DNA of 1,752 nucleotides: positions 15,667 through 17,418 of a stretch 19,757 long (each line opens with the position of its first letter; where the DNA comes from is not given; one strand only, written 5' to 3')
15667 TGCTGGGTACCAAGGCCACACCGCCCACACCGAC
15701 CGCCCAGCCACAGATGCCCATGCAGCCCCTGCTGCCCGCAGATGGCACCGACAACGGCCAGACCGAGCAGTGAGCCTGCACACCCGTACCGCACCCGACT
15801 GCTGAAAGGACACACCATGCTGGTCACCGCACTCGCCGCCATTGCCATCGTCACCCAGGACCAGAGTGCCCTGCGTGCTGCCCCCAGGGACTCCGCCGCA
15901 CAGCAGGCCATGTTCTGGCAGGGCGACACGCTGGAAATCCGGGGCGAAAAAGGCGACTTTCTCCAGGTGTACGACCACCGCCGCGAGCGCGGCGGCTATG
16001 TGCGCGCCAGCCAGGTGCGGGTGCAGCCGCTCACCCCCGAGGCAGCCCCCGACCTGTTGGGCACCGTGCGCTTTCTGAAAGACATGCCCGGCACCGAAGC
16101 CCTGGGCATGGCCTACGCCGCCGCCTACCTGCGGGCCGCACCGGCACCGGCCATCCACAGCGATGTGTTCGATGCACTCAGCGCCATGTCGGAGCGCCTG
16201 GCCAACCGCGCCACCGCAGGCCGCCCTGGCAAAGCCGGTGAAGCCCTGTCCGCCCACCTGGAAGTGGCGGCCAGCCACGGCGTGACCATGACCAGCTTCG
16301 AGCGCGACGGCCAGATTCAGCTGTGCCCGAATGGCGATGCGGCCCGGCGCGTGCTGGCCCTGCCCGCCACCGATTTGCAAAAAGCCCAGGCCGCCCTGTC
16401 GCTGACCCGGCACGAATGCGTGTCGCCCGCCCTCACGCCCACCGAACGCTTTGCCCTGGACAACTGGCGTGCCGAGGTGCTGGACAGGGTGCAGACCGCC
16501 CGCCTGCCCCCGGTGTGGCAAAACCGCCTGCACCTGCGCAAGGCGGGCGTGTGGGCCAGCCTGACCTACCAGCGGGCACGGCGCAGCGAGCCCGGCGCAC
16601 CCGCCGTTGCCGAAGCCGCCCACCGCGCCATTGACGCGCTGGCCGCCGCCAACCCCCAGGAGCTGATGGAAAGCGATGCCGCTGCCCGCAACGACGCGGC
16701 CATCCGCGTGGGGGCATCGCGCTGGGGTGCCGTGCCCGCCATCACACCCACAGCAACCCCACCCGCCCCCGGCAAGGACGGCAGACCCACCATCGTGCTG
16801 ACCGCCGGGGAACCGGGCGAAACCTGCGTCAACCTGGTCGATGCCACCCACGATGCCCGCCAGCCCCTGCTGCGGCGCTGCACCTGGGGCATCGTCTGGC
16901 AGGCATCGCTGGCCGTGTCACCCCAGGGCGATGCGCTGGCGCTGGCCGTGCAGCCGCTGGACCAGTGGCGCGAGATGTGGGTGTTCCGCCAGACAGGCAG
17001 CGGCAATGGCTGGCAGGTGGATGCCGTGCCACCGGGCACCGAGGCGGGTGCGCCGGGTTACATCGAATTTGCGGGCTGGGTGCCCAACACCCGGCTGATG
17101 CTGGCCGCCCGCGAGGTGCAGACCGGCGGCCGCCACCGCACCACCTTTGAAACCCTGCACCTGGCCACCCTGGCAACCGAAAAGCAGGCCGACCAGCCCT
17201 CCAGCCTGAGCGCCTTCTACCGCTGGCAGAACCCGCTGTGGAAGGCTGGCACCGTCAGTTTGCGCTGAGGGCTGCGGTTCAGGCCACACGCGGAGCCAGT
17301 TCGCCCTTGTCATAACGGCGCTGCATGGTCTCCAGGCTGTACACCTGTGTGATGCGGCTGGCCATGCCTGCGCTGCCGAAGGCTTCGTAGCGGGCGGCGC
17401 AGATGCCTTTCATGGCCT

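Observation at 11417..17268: Uncharacterised signalling/envelope module: periplasmic-sensing HK plus OmpR-type RR, divergent from an SPFH (flotillin-like) protein plus a secreted SH3b-domain protein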

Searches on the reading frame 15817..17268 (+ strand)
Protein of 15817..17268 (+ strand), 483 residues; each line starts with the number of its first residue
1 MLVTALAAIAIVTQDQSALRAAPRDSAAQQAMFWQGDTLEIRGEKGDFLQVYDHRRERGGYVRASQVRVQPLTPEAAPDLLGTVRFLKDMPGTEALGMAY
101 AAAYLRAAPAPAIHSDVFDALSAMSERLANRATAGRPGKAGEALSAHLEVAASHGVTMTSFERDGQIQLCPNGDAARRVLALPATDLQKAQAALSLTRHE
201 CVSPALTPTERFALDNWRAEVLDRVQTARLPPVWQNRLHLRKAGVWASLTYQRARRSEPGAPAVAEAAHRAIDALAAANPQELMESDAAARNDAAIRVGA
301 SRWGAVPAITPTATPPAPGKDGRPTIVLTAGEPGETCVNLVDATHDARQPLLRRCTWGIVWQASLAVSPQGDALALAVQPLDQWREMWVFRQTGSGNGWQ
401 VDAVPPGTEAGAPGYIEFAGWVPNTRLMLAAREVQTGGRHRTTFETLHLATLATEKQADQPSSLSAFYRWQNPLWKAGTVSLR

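Call 5: search_protein_families(library=pfam, proteins=[window:15817-17268:+], max_evalue=0.1)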
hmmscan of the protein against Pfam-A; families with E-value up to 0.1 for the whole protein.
window:15817-17268:+ (483 aa): 1 family
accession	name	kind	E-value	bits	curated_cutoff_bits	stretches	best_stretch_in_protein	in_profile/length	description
PF08239.17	SH3_3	-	0.00086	19.9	27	1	19-64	5-50/54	Bacterial SH3 domain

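Call 6: search_protein_families(library=ncbifam, proteins=[window:15817-17268:+], max_evalue=0.1)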
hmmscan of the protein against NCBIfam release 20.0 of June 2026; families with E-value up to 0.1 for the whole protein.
window:15817-17268:+ (483 aa): 1 family
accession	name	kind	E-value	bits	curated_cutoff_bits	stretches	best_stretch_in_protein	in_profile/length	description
TIGR03900.1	prc_long_Delta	hypoth_equivalog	0.0038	15.2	660.95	1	11-69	794-851/973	MXAN_5808 family serine peptidase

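Call 7: find_homologous_proteins(query=window:15817-17268:+)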
Query window:15817-17268:+ (483 aa): 2629 proteins with E <= 0.001 among 8000 candidates; the best 120 are listed.
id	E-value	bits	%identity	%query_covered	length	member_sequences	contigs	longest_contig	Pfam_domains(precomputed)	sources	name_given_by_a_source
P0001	0.0e+0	1072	100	100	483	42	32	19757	-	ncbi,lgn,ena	-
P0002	3.1e-245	832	77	100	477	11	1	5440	-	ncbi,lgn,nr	ncbi:MAG: hypothetical protein LWW81_09980 [Rhodocyclales bacterium]|nr:hypothetical protein [Rhodoc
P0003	7.6e-223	759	72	100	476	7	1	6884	-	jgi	-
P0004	3.4e-220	750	71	100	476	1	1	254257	-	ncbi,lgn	-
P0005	2.2e-217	741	71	100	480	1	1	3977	-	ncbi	-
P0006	4.1e-217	740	70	100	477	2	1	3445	-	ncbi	-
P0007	4.4e-217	740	70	100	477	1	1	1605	-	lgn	-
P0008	4.5e-215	733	70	100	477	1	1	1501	-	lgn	-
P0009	5.6e-215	733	70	100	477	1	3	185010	-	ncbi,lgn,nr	ncbi:MAG: hypothetical protein HYU74_08300 [Dechloromonas sp.]|nr:hypothetical protein [Dechloromona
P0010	6.3e-214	729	70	100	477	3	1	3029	-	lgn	-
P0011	6.8e-214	729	69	100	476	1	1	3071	-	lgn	-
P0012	8.0e-214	729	69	100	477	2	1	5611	-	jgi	jgi:hypothetical protein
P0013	9.1e-214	729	70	100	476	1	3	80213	-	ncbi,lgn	-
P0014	2.3e-213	727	70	100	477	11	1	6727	-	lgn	-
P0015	3.2e-213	727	70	100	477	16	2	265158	-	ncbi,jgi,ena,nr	ncbi:MAG: hypothetical protein H6R14_632 [Proteobacteria bacterium]|nr:hypothetical protein [Pseudom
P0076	6.8e-199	680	67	100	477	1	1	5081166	-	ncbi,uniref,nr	ncbi:hypothetical protein [Azoarcus sp. KH32C]|uniref:hypothetical protein n=1 Tax=Azoarcus sp. KH32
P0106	1.4e-193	662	65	100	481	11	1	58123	-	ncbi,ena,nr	ncbi:MAG: hypothetical protein FD135_1572 [Comamonadaceae bacterium]|nr:MAG: hypothetical protein FD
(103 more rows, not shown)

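Call 9: find_encoding_contigs(protein=P0076, flank=10000, max_places=2)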
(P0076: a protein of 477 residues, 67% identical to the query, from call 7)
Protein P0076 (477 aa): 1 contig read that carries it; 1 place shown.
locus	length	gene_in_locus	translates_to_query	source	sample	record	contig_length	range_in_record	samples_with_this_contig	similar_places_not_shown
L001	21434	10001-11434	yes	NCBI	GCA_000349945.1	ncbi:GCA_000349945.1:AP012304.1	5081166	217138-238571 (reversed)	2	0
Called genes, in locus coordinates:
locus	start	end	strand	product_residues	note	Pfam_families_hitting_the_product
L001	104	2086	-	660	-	PF03704:BTAD (weak), PF14559:TPR_19 (weak), PF25063:ARM_TT21_C, PF13424:TPR_12 (weak), PF13371:TPR_9, PF13414:TPR_11, PF13432:TPR_16, PF13844:Glyco_transf_41, +13 more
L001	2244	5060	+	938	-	PF00989:PAS, PF13188:PAS_8 (weak), PF13426:PAS_9, PF08448:PAS_4 (weak), PF00512:HisKA, PF02518:HATPase_c, PF00072:Response_reg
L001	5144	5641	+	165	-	-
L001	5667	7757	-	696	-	PF02518:HATPase_c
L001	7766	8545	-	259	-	PF00072:Response_reg, PF00486:Trans_reg_C (weak)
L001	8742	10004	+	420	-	PF01145:Band_7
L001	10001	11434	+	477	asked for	-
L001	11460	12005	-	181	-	-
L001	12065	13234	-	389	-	PF08240:ADH_N, PF00107:ADH_zinc_N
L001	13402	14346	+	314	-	PF01210:NAD_Gly3P_dh_N, PF02558:ApbA, PF03807:F420_oxidored (weak), PF08546:ApbA_C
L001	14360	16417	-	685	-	PF00270:DEAD (weak), PF22527:DEXQc_Suv3, PF00271:Helicase_C, PF18147:Suv3_C_1, PF12513:SUV3_C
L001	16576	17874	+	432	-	PF04286:DUF445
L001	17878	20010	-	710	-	PF00989:PAS, PF08448:PAS_4, PF00989:PAS, PF13188:PAS_8 (weak), PF13426:PAS_9, PF08447:PAS_3 (weak), PF00990:GGDEF, PF00563:EAL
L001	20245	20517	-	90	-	PF01740:STAS (weak), PF13466:STAS_2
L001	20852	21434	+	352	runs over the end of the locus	PF00756:Esterase, PF10503:Esterase_PHB, PF00561:Abhydrolase_1 (faint), PF02230:Abhydrolase_2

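Call 10: find_encoding_contigs(protein=P0106, flank=10000, max_places=2)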
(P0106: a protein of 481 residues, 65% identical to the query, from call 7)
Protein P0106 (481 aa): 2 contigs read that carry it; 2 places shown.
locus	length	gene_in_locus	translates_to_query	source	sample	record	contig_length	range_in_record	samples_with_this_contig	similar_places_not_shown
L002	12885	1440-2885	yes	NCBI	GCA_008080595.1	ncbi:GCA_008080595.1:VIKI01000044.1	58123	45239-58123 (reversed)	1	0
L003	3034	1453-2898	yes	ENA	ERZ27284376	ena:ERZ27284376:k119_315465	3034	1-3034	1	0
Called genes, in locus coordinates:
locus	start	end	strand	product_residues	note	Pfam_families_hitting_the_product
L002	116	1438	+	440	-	PF01145:Band_7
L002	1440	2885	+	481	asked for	-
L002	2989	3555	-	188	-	-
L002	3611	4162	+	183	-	PF00551:Formyl_trans_N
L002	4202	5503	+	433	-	-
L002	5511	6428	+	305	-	PF00535:Glycos_transf_2, PF13641:Glyco_tranf_2_3 (weak)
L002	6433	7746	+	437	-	PF04932:Wzy_C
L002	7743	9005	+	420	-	-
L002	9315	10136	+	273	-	PF01757:Acyl_transf_3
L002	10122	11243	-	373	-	PF13480:Acetyltransf_6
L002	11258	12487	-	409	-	-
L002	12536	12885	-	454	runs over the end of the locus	-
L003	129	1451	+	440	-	PF01145:Band_7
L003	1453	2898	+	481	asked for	-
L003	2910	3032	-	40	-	?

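Call 11: find_encoding_contigs(protein=P0001, flank=10000, max_places=8)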
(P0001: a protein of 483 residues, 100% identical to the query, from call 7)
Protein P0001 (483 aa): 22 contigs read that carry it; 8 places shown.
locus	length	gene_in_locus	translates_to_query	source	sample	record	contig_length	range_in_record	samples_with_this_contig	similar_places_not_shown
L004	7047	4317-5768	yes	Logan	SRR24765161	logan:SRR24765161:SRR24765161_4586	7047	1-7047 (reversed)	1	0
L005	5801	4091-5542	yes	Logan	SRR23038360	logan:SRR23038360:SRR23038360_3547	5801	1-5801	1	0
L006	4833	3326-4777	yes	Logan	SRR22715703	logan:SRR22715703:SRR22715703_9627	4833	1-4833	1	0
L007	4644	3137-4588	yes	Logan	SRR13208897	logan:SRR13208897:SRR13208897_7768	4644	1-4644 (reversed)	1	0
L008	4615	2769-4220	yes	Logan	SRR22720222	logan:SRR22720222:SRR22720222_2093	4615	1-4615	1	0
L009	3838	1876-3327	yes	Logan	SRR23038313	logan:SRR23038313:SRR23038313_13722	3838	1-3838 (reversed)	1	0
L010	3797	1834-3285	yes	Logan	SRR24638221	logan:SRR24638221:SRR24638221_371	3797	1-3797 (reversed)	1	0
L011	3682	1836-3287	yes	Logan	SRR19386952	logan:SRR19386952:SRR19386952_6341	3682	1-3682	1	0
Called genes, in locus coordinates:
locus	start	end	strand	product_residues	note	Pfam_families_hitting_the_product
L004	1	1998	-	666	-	?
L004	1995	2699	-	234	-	PF00072:Response_reg, PF00486:Trans_reg_C (weak)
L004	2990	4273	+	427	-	PF01145:Band_7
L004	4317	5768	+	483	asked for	-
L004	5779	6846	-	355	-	PF01116:F_bP_aldolase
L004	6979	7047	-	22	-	?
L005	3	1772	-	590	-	?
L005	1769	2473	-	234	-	PF00072:Response_reg, PF00486:Trans_reg_C (weak)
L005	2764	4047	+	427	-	PF01145:Band_7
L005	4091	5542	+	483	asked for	-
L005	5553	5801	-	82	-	?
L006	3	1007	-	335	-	?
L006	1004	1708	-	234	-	PF00072:Response_reg, PF00486:Trans_reg_C (weak)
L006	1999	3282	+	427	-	PF01145:Band_7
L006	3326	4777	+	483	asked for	-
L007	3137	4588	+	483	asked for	-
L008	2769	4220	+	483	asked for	-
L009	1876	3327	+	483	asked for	-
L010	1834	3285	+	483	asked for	-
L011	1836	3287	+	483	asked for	-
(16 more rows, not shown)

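Call 22: find_related_loci(query=A2, collection=genome_contigs, flank=8000)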
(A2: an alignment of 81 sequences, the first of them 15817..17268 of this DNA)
Query A2 (483 aa) in genome_contigs; peptide patterns used: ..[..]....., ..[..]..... (x = any residue, [..] = any of these).
392 stretches matched a pattern; 339 encode a relative of the query (tblastn E <= 1e-3); the best 80 are kept; 80 distinct loci.
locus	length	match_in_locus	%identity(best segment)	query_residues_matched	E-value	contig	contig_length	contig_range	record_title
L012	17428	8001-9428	71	1-483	0e+0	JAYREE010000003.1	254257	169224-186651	MAG: Azonexus sp. isolate SH_SHASGE2bin.22 NODE_37_length_254257_cov_11.891174, whole genome shotgun sequence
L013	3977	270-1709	71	1-483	0e+0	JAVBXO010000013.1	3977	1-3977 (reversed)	MAG: Azonexus sp. isolate GS9 8910, whole genome shotgun sequence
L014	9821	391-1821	69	1-483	0e+0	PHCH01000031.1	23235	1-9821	MAG: Betaproteobacteria bacterium HGW-Betaproteobacteria-4 08E140C01_scaffold_1811, whole genome shotgun sequence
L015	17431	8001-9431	69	1-483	0e+0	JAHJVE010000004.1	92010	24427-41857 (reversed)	MAG: Gammaproteobacteria bacterium isolate OSL_B.mb.10 OSL_B.mb.10_k141_13410, whole genome shotgun sequence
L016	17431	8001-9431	70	1-483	0e+0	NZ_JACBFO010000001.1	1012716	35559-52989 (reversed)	Azonexus sp. R2A61 strain R2A-61 NODE_1_length_1012716_cov_16.379630, whole genome shotgun sequence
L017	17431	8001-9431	68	1-483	0e+0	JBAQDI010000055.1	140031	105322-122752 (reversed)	MAG: Azonexus sp. isolate MFD03280_ilm_asm_bin15 k127_139759, whole genome shotgun sequence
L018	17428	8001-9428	69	1-483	0e+0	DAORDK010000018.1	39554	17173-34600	MAG TPA_asm: Rhodocyclaceae bacterium isolate AMR_MDS_0882 NODE_507_length_39554_cov_6.986531, whole genome shotgun sequ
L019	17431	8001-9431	69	1-483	0e+0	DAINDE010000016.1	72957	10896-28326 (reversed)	MAG TPA_asm: Rhodocyclaceae bacterium isolate CTOTU46445 NODE_69_length_72957_cov_7.409961, whole genome shotgun sequenc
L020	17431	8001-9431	70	1-483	0e+0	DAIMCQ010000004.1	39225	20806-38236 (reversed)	MAG TPA_asm: Azonexus sp. isolate CTOTU26100 NODE_276_length_39225_cov_4.701583, whole genome shotgun sequence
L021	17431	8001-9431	67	1-483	0e+0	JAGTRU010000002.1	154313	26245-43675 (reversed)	MAG: Proteobacteria bacterium isolate CTSoil_122 scaffold_13, whole genome shotgun sequence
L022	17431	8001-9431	69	1-483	0e+0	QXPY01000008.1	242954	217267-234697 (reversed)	MAG: Rhodocyclales bacterium GT-UBC 1_8, whole genome shotgun sequence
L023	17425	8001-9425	69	1-483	0e+0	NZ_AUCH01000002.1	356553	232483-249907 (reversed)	Azovibrio restrictus DSM 23866 G474DRAFT_scaffold00002.2_C, whole genome shotgun sequence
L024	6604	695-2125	65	1-483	0e+0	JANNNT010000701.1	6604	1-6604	MAG: Rhodocyclaceae bacterium isolate SOY_34_metabat_75_sub SOY_34_k141_2778064, whole genome shotgun sequence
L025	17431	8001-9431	66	1-483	0e+0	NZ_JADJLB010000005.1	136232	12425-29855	MAG: Propionivibrio sp. isolate EsbE_18-Q3-R3-47_MAXAC.131 tig00001570-10-1361290, whole genome shotgun sequence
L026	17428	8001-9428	67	1-482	0e+0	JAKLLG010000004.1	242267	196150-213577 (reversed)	MAG: Rhodocyclaceae bacterium isolate MAG.136 MAG.136-scaffold_36, whole genome shotgun sequence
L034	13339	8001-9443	63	1-483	0e+0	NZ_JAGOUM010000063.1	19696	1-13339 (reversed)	MAG: Rhodoferax sp. isolate Gw_Eff_bin_490 Gw_Eff_5783_length_19696_cov_17.604783, whole genome shotgun sequence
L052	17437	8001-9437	60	1-483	0e+0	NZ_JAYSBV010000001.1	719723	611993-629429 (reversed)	MAG: Zoogloea sp. isolate XM6_XAHMGE1bin.30 NODE_2_length_719723_cov_4.815517, whole genome shotgun sequence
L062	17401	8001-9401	58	2-483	1e-168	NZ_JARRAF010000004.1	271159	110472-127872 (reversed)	Parachitinimonas caeni strain DQS-5 NODE_4_length_271159_cov_68.588115, whole genome shotgun sequence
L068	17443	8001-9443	51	3-483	5e-165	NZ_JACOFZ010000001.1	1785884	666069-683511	Undibacterium nitidum strain LX22W NODE_1_length_1785884_cov_59.299433_1, whole genome shotgun sequence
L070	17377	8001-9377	58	11-483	1e-164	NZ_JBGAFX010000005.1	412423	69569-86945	MAG: Dokdonella sp. isolate MAG_MBR_H125.46 MBRH125-46_opera_contig_168, whole genome shotgun sequence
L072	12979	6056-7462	52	1-483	2e-164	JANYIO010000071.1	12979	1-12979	MAG: Gammaproteobacteria bacterium isolate GL140_2_metabinner_81 GL140_2_k141_271571, whole genome shotgun sequence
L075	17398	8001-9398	52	12-483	1e-162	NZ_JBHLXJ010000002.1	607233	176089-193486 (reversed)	Undibacterium danionis strain CCM 8677 soapdenovo_K_127_2, whole genome shotgun sequence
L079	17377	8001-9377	57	11-483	1e-161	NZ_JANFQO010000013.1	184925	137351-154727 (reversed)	Tahibacter harae strain P2K NODE_13+_length_184925_cov_48.9602, whole genome shotgun sequence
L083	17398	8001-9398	56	2-483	6e-160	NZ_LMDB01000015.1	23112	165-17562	Duganella sp. Root336D2 contig_22, whole genome shotgun sequence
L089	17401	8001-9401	55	1-483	3e-159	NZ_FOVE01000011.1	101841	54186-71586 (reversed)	Formivibrio citricus strain DSM 6150, whole genome shotgun sequence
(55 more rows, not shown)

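Call 25: search_protein_representatives(protein=window:15817-17268:+)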
Query: 483 residues. Proteins with E-value up to 0.001 (for the whole library): 569; up to 1e-10: 409; up to 1e-30: 172. The best 150 are listed.
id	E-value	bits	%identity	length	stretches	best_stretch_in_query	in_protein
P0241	2.2e-147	508.1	54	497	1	9-483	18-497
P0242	1.9e-130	452.3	50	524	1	6-483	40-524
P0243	7.2e-127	440.5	53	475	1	5-483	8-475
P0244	3.5e-124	431.6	50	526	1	5-483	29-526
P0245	1.2e-122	426.6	49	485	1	5-483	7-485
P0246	5.8e-114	397.9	45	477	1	4-483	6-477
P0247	5.0e-113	394.9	48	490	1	2-483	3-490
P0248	1.2e-111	390.3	57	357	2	4-249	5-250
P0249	8.2e-110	384.3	47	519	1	5-483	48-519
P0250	8.2e-110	384.2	48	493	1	5-483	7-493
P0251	7.8e-107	374.4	43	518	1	7-483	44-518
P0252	7.2e-106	371.3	45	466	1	3-483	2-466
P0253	8.9e-104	364.3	48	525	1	5-483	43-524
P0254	2.8e-103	362.7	54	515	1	137-483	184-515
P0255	5.9e-103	361.6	46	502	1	10-479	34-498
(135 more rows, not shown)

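Call 27: predict_structure(alignment_id=A2)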
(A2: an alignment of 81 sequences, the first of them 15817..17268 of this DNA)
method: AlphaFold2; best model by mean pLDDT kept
length: 483 residues; sequences in the alignment: 81
mean_pLDDT: 90.2   pTM: 0.88
mean pLDDT of the five models: 90.2, 89.0, 86.7, 83.4, 80.7
residues with pLDDT >= 90: 369; 70-90: 88; 50-70: 11; < 50: 15
segments of 3 or more residues with pLDDT < 50: 1-6, 312-320
pLDDT, mean of each block of 10 residues (from residue 1): 58 90 84 93 92 91 93 95 95 95 96 96 95 84 90 93 88 96 97 96 92 97 97 97 97 86 94 95 92 93 83 46 88 94 93 96 93 95 94 87 84 88 95 86 94 95 92 82 58
secondary structure, 60 per line:
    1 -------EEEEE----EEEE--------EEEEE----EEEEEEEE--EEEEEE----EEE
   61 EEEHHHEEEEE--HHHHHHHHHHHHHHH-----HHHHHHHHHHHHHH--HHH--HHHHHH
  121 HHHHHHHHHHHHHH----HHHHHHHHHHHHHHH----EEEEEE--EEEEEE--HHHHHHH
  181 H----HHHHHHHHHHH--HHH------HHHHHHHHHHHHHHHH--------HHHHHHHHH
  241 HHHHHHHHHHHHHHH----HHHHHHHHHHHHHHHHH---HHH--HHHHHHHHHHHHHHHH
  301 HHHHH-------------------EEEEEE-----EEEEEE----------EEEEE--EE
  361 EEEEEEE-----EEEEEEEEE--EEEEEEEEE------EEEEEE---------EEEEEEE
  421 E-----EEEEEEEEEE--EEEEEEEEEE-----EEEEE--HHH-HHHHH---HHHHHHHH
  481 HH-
elements in order: E8-12 E17-20 E29-33 E38-45 E48-53 E58-63 E67-71 H74-88 H94-107 H115-134 H139-153 E158-163 E166-171 H174-181 H186-196 H208-223 H232-255 H260-276 H285-305 E325-330 E336-341 E352-356 E359-367 E373-381 E384-392 E399-404 E414-421 E427-436 E439-448 E454-458 H465-469 H473-482

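Call 46: search_solved_structures(query=A2, max_evalue=1)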
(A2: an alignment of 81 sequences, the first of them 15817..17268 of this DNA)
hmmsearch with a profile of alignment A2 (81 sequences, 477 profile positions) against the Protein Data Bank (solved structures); distinct sequences matched with E-value up to 1: 0.

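Call 55: search_protein_families(library=pfam, alignment_id=A5, max_evalue=0.01)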
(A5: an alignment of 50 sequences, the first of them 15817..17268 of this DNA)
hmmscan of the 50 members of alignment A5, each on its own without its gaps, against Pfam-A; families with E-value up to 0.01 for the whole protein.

A. member 1, window:15817-17268:+ (483 aa): 1 family
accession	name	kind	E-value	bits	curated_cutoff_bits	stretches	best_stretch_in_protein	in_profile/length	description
PF08239.17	SH3_3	-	0.00086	19.9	27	1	19-64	5-50/54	Bacterial SH3 domain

B. families by the number of members that match (of 50 scanned): 2 families
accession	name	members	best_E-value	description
PF08239.17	SH3_3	18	1e-05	Bacterial SH3 domain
PF18348.7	SH3_16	3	3.1e-05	Bacterial dipeptidyl-peptidase Sh3 domain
